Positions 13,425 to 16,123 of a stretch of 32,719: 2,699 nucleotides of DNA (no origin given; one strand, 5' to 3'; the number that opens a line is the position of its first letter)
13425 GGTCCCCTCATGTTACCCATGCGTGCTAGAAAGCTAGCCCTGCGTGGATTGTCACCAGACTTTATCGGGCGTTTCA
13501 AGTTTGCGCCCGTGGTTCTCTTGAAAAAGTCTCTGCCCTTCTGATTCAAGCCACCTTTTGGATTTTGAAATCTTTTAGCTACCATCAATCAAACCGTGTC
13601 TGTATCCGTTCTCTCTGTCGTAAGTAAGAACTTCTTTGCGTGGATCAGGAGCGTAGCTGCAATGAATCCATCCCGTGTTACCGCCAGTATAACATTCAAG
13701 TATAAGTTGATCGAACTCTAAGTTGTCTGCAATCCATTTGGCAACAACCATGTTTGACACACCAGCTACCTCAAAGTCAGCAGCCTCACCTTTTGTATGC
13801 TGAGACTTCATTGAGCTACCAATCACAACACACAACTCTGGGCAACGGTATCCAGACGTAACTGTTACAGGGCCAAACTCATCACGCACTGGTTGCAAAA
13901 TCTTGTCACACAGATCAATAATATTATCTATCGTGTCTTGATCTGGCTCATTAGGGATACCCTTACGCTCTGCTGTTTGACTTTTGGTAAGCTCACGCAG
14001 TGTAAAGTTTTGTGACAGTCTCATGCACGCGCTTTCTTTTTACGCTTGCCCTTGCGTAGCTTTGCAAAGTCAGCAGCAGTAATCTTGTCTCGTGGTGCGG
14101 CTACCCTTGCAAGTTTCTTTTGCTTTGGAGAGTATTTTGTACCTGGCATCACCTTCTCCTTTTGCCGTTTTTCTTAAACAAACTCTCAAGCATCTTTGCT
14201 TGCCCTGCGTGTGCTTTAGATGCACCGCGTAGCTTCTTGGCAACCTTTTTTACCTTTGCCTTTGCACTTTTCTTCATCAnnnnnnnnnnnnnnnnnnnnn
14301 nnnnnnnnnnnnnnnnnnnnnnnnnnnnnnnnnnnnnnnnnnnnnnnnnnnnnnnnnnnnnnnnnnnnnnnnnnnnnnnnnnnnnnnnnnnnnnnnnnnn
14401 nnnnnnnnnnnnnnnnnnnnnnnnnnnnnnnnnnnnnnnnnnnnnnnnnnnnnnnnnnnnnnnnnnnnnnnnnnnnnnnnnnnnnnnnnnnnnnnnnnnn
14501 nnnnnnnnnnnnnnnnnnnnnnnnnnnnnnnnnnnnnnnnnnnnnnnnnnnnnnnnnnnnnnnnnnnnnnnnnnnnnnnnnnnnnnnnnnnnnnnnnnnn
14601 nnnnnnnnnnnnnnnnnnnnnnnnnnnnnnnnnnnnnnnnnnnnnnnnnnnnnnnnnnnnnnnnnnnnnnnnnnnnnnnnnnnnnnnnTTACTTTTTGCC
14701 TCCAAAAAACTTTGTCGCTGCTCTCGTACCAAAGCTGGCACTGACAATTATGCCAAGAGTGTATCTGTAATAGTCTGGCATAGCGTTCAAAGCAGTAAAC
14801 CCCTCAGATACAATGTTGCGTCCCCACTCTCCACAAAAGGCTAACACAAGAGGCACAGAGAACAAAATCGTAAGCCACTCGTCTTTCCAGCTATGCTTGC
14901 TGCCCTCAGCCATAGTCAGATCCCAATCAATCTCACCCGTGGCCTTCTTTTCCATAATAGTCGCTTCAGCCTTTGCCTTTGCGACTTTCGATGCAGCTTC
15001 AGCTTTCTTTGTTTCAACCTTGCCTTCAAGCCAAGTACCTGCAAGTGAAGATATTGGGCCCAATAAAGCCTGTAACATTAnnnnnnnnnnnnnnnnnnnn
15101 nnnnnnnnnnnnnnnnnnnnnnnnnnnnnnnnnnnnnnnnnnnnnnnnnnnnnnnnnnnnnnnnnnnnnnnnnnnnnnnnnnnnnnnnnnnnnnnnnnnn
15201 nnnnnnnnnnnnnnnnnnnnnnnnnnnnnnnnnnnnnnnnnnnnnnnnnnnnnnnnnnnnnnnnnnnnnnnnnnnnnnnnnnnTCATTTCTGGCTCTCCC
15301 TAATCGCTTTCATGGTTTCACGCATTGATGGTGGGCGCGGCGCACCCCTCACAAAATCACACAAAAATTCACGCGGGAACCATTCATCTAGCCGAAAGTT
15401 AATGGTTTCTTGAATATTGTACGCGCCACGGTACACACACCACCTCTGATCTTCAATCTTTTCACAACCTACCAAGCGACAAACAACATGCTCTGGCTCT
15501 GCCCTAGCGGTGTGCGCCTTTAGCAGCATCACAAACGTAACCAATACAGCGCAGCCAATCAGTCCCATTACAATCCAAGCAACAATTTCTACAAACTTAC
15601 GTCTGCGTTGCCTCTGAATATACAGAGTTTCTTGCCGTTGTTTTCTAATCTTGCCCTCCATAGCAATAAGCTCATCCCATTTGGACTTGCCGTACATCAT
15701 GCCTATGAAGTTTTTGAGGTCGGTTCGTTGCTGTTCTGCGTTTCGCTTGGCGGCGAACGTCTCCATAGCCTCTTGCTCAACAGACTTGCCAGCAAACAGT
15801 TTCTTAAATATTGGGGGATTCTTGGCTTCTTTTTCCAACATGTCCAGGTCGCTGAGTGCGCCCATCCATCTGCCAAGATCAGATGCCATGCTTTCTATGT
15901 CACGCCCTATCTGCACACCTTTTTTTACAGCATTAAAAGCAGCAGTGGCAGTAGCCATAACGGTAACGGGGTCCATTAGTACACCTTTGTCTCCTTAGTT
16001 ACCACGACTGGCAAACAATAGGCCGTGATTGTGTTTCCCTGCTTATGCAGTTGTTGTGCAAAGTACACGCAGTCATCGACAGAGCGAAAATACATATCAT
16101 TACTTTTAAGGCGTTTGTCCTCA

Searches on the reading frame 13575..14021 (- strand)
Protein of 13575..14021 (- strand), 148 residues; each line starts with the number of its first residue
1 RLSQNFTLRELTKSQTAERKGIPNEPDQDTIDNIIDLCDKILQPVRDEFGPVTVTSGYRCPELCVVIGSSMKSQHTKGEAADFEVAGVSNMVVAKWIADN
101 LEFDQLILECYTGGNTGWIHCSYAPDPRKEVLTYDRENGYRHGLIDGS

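Call 12: search_protein_families(library=phrogs, proteins=[window:13575-14021:-], max_evalue=0.001)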
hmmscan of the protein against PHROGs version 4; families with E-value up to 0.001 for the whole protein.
window:13575-14021:- (148 aa): 2 families
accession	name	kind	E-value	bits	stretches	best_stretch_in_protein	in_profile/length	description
phrog_894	-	lysis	1e-44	154.1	1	2-143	46-184/389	endolysin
phrog_28234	-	lysis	0.00017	21.7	1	27-104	264-345/372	endolysin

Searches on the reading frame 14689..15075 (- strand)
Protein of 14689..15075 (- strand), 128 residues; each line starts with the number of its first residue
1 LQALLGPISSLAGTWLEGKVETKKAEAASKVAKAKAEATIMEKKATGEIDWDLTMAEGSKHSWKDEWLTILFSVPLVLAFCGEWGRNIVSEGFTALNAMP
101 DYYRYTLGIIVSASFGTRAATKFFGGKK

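Call 12: search_protein_families(library=phrogs, proteins=[window:14689-15075:-], max_evalue=0.001)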
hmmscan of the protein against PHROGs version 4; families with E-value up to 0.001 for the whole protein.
window:14689-15075:- (128 aa): 1 family
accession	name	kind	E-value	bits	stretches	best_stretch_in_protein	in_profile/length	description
phrog_2524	-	unknown function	4.3e-29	102.1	1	4-127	8-128/142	-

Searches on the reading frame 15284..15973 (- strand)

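Call 12: search_protein_families(library=phrogs, proteins=[window:15284-15973:-], max_evalue=0.001)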
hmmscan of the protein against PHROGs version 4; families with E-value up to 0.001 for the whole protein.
window:15284-15973:- (229 aa): 1 family
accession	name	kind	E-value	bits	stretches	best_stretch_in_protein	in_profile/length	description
phrog_32327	-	unknown function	1e-12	49.2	1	1-155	3-150/152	-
